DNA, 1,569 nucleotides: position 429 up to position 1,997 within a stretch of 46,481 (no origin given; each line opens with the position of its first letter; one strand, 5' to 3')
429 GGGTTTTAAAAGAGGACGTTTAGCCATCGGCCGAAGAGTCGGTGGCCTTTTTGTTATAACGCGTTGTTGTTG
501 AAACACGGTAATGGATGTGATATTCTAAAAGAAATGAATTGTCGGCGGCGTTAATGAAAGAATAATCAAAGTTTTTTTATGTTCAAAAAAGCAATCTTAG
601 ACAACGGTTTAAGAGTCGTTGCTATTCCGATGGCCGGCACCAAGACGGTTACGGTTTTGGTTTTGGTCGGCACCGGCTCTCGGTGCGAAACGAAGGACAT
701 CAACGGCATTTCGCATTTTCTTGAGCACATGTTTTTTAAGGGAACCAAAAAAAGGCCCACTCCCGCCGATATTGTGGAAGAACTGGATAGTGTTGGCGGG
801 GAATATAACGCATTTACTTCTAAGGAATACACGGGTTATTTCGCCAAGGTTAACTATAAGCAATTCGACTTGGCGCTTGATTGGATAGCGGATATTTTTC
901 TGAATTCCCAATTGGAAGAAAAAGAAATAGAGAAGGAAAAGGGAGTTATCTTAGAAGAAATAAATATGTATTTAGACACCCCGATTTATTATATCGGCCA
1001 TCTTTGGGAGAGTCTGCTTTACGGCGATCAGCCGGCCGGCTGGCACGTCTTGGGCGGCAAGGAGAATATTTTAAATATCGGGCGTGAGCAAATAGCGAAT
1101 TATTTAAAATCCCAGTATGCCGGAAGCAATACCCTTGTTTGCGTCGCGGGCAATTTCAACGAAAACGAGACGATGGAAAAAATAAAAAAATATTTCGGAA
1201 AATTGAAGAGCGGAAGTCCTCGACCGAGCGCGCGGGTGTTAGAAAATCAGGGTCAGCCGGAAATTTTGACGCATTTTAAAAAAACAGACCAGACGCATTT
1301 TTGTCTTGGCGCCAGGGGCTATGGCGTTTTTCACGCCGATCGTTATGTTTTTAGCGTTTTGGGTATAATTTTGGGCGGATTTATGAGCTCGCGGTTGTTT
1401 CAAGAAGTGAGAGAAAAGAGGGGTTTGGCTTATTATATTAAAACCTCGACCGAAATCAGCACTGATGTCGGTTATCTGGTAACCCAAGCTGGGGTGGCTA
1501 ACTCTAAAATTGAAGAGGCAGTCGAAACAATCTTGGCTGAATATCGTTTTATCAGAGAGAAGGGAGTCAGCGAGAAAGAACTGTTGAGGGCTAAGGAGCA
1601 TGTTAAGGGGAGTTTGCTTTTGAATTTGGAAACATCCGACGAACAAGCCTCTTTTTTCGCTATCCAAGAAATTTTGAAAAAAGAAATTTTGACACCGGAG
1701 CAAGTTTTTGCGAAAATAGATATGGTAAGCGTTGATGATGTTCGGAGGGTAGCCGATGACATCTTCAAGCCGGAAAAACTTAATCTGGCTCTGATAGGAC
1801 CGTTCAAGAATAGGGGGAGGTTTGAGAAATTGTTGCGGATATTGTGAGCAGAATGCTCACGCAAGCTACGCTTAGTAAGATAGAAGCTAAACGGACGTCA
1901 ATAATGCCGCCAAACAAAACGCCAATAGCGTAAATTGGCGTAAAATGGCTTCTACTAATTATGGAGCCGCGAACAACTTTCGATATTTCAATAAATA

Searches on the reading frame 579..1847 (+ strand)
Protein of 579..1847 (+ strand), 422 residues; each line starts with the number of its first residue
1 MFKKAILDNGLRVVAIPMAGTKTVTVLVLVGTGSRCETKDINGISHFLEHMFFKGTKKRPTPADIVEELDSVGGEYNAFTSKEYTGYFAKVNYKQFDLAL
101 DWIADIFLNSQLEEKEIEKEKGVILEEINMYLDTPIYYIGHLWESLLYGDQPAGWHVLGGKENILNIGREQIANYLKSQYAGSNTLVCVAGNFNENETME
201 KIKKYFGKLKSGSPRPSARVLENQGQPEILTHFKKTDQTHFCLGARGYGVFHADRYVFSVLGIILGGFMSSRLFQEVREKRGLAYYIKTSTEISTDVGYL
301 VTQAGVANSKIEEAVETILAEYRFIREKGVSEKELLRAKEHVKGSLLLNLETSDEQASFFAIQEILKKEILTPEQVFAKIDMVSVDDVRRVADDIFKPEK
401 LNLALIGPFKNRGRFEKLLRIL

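Call 96: search_protein_families(library=pfam, proteins=[window:579-1847:+], max_evalue=0.00001)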
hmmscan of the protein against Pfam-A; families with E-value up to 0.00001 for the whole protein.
window:579-1847:+ (422 aa): 2 families
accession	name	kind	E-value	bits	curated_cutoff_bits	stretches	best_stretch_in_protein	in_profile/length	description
PF00675.25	Peptidase_M16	-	2.3e-39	135.1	22.3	1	13-135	2-123/149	Insulinase (Peptidase family M16)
PF05193.26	Peptidase_M16_C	-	8.5e-37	127.2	23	1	167-340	2-179/181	Peptidase M16 inactive domain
